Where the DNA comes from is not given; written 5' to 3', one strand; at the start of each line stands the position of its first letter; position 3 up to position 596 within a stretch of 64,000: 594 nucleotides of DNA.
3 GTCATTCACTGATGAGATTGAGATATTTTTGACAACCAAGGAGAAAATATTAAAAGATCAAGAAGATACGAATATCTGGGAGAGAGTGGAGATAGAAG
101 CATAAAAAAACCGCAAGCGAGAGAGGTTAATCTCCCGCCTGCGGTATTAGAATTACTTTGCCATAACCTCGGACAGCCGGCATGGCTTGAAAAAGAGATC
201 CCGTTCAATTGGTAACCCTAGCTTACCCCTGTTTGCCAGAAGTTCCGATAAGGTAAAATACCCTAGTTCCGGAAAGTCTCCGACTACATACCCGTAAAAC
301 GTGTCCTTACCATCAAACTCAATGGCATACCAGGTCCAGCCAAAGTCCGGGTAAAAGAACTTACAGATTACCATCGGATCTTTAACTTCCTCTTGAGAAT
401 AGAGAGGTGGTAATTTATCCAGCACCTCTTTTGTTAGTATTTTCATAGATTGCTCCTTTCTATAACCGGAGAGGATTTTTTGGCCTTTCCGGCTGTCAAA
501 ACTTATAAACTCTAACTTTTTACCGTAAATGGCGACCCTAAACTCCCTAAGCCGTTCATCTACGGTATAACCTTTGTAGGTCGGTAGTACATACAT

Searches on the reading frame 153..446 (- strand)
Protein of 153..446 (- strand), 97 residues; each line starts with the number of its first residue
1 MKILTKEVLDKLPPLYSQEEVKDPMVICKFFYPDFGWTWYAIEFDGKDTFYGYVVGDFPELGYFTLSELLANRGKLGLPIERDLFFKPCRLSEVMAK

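Call 24: find_encoding_contigs(protein=window:153-446:-, flank=10000, max_places=4)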
Protein window:153-446:- (97 aa): no gene with exactly this product is on record in the collection.

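Call 43: find_related_loci(query=window:153-446:-, collection=metagenome_contigs, flank=10000)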
Query window:153-446:- (97 aa) in metagenome_contigs; peptide patterns used: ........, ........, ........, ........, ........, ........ (x = any residue, [..] = any of these).
600 stretches matched a pattern (row limit reached: there are more); 322 encode a relative of the query (tblastn E <= 1e-3); the best 80 are kept; 80 distinct loci.
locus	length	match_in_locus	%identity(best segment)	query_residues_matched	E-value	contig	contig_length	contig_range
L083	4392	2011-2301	96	1-97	5e-61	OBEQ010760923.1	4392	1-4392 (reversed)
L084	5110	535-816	83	1-94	7e-53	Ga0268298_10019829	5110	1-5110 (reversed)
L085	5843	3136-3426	80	1-97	2e-52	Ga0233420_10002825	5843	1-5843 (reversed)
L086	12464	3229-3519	79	1-97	5e-51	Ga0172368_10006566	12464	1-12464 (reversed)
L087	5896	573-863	79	1-97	5e-51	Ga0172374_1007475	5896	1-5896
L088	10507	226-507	87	1-94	9e-51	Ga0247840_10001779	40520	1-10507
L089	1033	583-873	81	1-97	2e-53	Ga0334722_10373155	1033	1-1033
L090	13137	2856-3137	82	1-94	5e-49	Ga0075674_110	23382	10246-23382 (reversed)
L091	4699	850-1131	79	1-94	1e-48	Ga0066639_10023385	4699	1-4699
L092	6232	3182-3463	79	1-94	1e-48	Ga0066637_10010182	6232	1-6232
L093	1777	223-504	82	1-94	2e-49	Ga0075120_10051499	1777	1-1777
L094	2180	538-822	76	1-95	4e-49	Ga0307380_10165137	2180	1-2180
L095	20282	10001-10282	79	1-94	2e-47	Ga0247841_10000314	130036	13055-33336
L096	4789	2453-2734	80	1-94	6e-47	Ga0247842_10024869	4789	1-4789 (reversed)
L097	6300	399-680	80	1-94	6e-47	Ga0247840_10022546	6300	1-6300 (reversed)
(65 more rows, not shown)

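Call 54: search_protein_families(library=ncbifam, proteins=[window:153-446:-], max_evalue=0.01)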
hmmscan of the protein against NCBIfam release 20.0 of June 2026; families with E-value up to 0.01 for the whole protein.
window:153-446:- (97 aa): 0 families
